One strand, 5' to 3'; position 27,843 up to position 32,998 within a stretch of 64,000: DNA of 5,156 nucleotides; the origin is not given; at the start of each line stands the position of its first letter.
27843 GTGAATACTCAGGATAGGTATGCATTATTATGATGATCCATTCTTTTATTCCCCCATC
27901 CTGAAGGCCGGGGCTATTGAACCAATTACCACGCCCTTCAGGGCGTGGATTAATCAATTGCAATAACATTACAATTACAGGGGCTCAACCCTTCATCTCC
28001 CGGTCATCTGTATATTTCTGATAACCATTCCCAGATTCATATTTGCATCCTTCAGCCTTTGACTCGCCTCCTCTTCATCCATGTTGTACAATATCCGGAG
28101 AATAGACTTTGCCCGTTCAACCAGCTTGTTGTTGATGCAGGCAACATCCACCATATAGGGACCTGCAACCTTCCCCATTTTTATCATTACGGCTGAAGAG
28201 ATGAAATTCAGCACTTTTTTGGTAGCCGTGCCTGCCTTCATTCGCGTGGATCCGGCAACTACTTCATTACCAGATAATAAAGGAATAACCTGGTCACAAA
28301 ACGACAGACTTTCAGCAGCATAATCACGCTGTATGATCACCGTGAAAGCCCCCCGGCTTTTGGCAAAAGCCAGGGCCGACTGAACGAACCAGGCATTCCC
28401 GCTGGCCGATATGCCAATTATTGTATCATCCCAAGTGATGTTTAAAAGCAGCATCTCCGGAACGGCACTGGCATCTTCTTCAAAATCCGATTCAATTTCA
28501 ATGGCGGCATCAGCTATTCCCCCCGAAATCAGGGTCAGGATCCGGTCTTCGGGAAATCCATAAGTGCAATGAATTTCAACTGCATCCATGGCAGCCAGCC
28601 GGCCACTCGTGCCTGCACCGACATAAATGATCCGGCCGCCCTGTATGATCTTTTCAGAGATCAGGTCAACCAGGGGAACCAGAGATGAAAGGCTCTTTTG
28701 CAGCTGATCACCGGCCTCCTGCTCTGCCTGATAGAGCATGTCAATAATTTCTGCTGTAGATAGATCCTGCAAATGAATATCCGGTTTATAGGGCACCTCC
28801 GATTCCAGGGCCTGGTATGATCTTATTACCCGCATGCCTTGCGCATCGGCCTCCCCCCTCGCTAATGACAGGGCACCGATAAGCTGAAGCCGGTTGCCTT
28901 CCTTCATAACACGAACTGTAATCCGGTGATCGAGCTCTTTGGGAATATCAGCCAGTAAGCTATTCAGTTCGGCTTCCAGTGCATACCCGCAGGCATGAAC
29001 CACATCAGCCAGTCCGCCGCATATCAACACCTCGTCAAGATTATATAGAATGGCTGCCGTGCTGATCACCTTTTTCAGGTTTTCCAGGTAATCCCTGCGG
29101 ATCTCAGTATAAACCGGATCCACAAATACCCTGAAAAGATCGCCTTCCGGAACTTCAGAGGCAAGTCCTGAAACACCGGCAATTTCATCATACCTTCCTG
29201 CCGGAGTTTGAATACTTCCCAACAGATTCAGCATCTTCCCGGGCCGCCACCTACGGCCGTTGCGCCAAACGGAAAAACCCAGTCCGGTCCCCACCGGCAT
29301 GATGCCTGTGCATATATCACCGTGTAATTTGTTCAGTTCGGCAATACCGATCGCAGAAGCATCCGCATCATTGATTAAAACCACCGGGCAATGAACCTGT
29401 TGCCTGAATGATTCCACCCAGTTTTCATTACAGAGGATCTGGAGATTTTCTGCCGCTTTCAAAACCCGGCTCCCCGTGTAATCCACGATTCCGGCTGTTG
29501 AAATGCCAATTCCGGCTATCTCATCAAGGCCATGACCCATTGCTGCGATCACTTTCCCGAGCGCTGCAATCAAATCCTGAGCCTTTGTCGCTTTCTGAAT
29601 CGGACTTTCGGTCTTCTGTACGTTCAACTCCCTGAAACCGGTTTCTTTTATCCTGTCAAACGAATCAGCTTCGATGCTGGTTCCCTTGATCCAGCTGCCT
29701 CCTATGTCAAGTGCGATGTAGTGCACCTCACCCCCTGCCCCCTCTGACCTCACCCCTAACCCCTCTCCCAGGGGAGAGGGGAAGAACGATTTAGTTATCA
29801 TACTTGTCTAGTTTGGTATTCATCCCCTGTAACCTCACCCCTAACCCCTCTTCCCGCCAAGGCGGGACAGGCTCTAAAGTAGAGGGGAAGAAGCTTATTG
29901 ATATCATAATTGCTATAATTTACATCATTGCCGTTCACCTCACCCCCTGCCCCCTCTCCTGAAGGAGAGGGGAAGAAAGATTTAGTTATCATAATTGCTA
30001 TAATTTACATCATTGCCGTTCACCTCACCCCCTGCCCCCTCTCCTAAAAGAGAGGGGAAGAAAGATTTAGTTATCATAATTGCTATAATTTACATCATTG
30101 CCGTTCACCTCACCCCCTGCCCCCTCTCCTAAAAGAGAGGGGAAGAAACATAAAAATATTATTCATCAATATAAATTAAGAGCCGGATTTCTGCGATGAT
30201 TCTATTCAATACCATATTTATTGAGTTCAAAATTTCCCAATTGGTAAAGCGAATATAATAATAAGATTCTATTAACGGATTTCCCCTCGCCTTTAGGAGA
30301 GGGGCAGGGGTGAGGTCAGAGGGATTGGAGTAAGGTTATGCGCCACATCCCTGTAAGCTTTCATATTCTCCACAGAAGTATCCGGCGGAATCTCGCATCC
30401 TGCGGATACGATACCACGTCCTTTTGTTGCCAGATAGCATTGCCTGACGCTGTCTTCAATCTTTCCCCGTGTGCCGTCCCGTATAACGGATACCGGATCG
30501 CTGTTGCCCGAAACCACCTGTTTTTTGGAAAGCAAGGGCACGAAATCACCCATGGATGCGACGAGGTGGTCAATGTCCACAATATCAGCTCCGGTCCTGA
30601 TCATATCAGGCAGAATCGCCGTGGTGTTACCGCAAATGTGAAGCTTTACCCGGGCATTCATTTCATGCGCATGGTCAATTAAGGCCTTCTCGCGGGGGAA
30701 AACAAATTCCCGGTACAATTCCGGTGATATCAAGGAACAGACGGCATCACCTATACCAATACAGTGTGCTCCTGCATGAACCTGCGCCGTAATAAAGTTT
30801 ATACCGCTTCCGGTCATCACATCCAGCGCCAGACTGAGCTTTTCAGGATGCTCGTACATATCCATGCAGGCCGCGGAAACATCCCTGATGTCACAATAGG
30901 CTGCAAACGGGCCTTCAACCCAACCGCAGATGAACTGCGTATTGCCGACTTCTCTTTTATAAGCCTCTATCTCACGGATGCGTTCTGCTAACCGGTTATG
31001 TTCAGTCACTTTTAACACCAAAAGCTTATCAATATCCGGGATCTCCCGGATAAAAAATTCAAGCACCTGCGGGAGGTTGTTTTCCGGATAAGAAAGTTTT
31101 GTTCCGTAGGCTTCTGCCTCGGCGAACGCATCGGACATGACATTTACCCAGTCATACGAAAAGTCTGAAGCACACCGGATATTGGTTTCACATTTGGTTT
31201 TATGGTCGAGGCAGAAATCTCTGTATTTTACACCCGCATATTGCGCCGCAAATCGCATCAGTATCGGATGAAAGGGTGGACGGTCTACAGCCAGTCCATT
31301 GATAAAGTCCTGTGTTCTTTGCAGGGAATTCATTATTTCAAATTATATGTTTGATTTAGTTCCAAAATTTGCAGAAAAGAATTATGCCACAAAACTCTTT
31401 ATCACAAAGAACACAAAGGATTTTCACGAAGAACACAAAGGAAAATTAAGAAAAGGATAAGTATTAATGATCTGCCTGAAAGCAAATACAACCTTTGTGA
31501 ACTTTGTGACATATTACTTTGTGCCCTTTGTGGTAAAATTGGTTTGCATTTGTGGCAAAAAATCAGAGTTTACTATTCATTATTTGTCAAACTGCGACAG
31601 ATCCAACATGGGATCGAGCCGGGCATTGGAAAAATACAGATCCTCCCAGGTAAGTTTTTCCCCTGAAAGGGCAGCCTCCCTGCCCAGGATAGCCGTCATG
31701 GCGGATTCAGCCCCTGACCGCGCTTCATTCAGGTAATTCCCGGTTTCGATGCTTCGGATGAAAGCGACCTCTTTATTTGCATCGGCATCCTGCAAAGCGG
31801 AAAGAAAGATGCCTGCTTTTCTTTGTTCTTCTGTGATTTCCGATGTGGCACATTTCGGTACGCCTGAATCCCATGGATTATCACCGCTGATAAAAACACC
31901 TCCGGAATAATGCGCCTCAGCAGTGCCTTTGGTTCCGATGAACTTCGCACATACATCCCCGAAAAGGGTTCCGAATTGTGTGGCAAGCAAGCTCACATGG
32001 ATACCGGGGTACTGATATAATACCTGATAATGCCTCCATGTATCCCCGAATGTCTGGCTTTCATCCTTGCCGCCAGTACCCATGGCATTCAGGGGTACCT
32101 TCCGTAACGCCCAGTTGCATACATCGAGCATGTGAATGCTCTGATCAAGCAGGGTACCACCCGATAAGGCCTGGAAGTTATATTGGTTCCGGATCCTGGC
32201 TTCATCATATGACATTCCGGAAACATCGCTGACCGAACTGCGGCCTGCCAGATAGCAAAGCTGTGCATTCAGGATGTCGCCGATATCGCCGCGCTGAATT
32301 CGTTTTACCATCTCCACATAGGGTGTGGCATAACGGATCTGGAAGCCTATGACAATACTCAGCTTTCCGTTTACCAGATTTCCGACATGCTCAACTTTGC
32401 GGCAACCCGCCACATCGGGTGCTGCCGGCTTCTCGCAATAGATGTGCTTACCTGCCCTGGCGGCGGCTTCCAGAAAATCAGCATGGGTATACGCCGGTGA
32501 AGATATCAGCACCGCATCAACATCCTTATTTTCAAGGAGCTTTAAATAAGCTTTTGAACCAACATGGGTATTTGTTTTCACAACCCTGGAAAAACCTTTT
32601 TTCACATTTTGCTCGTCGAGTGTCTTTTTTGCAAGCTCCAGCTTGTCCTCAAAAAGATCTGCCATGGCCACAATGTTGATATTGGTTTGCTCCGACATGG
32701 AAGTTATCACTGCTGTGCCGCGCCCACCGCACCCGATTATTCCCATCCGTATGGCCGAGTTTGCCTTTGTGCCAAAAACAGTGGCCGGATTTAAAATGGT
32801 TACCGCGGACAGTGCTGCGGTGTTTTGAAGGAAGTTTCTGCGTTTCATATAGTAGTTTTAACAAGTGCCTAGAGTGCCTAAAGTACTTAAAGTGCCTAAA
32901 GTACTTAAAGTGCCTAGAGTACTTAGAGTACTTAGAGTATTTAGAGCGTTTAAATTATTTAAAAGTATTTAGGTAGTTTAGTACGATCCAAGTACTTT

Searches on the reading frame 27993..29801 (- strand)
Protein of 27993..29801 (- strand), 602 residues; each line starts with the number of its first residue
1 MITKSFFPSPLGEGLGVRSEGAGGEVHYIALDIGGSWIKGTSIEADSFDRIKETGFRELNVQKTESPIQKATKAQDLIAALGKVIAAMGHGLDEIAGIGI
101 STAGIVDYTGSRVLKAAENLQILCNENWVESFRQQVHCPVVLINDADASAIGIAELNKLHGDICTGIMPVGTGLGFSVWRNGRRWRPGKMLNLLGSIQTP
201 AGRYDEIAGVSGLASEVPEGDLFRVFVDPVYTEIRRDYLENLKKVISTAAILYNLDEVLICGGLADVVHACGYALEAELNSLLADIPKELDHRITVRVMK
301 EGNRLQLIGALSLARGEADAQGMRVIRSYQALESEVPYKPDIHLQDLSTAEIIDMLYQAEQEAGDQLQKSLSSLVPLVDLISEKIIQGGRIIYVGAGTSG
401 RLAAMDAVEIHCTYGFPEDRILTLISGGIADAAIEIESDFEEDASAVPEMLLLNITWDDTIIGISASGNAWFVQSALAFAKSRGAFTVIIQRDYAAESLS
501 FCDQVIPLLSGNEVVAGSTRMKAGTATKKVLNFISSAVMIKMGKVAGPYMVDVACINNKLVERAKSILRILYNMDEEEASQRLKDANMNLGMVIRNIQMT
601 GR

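Call 5: search_protein_families(library=pfam, proteins=[window:27993-29801:-], max_evalue=0.001)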
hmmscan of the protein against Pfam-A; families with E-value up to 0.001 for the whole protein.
window:27993-29801:- (602 aa): 5 families
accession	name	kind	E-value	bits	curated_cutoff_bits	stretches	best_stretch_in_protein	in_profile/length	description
PF00480.26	ROK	-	1.9e-18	67.5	22.9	1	29-186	2-146/294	ROK family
PF22645.1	GKRP_SIS_N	-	1.4e-08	34.9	27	1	379-480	7-112/113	Glucokinase regulatory protein N-terminal SIS domain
PF03861.19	ANTAR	-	0.0001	22.5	27.3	1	558-595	10-47/54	ANTAR domain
PF01380.27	SIS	-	0.00013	22.2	25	0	442-517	38-113/131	SIS domain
PF13580.11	SIS_2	-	0.00066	20.2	27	0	373-488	20-134/138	SIS domain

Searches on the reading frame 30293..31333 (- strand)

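Call 5: search_protein_families(library=pfam, proteins=[window:30293-31333:-], max_evalue=0.001)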
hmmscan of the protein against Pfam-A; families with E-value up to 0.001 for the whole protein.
window:30293-31333:- (346 aa): 1 family
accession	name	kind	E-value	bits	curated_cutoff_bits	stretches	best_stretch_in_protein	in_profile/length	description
PF01208.23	URO-D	-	9.9e-61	206.1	23.9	1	5-333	4-345/346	Uroporphyrinogen decarboxylase (URO-D)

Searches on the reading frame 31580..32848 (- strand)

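Call 5: search_protein_families(library=pfam, proteins=[window:31580-32848:-], max_evalue=0.001)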
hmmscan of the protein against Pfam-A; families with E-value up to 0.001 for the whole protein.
window:31580-32848:- (422 aa): 3 families
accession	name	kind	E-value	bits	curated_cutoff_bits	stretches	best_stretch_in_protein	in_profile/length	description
PF01408.29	GFO_IDH_MocA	-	2.7e-15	57.5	24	1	33-152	1-105/120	Oxidoreductase family, NAD-binding Rossmann fold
PF22725.1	GFO_IDH_MocA_C3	-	2.7e-09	37.5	27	1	178-311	2-124/124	GFO/IDH/MocA C-terminal domain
PF03435.24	Sacchrp_dh_NADP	-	0.00067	20.4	25.1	0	37-137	3-96/129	Saccharopine dehydrogenase NADP binding domain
